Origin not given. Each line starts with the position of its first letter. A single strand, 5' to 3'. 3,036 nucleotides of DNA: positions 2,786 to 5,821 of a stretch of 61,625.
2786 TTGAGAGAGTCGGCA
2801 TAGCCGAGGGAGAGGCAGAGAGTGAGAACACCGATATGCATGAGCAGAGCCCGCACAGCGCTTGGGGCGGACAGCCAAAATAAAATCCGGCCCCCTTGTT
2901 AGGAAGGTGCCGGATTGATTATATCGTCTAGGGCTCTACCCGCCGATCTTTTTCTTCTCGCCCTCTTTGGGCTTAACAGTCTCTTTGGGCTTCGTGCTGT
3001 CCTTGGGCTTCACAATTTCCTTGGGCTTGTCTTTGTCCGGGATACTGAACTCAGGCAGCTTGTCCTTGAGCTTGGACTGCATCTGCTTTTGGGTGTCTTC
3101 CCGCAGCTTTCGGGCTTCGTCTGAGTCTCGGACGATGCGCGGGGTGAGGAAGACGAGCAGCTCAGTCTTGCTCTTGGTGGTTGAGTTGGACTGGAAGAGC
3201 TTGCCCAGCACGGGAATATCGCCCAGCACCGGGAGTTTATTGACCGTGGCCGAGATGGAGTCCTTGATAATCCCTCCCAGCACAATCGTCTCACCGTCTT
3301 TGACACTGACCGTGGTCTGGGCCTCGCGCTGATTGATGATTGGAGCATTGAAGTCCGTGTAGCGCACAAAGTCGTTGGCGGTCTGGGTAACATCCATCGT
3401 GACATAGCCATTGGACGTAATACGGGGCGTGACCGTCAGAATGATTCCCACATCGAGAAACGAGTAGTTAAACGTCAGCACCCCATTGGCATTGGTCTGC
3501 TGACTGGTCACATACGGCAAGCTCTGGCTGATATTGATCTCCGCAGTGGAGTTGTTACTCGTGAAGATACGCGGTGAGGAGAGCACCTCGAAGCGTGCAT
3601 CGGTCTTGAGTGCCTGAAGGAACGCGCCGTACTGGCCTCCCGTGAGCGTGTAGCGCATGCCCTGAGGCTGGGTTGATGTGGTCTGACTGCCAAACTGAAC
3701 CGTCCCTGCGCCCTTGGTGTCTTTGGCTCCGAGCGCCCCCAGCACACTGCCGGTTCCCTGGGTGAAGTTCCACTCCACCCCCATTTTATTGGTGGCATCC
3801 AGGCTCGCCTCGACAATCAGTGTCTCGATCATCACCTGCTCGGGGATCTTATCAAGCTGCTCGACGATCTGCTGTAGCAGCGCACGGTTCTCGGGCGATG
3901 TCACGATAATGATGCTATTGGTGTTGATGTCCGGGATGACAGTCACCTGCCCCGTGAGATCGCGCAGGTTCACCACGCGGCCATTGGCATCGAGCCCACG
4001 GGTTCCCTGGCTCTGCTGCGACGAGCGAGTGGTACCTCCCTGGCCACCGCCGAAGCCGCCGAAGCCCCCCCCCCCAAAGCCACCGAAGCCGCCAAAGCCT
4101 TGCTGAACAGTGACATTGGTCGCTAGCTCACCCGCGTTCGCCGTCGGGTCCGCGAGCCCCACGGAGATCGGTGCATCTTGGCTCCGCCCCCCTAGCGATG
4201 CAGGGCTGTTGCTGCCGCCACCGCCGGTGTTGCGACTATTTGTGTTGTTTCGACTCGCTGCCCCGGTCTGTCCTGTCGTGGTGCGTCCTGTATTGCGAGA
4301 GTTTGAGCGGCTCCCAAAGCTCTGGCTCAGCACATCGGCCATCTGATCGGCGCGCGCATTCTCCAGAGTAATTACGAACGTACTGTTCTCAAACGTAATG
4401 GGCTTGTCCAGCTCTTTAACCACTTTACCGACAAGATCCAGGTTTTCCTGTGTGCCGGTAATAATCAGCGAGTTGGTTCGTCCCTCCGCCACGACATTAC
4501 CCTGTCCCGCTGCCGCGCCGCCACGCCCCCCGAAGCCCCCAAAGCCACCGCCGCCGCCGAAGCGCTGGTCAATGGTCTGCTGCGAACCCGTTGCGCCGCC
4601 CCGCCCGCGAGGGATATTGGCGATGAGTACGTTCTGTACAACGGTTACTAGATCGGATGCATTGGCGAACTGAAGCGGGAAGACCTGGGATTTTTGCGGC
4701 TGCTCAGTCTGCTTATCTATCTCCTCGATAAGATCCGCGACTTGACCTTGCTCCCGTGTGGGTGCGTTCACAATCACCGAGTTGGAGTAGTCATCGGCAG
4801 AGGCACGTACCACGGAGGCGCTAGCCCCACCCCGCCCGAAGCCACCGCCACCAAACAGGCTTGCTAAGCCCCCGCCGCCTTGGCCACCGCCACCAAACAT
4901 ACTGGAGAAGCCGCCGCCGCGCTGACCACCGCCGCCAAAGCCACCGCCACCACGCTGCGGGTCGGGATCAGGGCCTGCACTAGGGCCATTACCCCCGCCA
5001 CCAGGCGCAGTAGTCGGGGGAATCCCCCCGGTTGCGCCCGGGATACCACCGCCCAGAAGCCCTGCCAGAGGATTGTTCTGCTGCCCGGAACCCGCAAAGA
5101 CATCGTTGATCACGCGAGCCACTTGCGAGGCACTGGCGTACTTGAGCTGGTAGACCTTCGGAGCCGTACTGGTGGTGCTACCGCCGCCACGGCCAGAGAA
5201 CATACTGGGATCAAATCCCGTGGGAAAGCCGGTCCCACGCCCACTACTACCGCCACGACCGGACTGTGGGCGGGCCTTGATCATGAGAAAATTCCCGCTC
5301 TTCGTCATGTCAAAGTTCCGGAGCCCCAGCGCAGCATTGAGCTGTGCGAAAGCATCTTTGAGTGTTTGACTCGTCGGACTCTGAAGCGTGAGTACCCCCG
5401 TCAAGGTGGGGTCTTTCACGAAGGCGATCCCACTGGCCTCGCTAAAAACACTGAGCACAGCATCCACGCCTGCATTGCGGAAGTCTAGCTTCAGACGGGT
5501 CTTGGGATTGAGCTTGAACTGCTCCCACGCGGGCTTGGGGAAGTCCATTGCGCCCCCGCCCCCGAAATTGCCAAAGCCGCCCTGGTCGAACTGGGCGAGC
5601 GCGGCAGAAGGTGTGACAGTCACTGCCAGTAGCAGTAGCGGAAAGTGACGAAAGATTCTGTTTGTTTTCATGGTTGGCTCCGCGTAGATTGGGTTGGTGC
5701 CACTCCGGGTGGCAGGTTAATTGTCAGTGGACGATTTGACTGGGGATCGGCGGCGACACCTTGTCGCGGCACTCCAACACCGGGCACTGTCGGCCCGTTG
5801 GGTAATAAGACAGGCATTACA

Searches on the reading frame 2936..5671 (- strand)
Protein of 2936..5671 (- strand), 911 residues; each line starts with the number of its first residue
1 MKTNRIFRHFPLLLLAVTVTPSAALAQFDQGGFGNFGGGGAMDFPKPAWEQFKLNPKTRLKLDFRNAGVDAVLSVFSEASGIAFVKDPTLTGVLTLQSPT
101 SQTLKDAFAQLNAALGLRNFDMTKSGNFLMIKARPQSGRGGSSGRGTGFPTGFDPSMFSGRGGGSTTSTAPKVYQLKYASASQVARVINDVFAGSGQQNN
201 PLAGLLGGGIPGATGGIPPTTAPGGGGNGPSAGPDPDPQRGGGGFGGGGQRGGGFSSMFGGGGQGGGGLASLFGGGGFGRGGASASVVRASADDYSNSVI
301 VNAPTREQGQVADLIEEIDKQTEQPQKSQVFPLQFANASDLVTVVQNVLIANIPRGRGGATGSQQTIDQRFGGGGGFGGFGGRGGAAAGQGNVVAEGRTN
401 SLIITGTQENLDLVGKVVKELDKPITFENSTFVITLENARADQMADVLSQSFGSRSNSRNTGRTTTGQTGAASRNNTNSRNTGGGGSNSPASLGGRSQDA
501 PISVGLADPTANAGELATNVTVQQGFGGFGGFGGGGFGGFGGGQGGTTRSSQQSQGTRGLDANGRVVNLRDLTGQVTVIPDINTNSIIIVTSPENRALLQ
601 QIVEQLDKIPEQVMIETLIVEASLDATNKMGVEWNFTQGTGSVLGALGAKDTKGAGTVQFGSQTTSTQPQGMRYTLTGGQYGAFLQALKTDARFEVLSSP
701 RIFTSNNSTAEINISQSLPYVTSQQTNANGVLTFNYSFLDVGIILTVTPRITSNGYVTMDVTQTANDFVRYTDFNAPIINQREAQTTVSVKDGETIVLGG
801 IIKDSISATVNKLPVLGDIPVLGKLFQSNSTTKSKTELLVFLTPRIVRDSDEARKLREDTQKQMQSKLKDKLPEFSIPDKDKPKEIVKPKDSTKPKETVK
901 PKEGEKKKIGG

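Call 101: search_protein_families(library=pfam, proteins=[window:2936-5671:-], max_evalue=0.00001)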
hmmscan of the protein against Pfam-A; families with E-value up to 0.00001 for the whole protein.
window:2936-5671:- (911 aa): 3 families
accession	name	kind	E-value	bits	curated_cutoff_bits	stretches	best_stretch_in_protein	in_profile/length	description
PF00263.26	Secretin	-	2.5e-50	170.8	27.5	1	687-848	1-169/169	Bacterial type II and III secretion system protein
PF03958.22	Secretin_N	-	1.7e-38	131.1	28.2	3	328-425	1-67/69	Bacterial type II/III secretion system short domain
PF21305.2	type_II_gspD_N0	-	2.9e-06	27.5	27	1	62-128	1-68/71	GspD-like, N0 domain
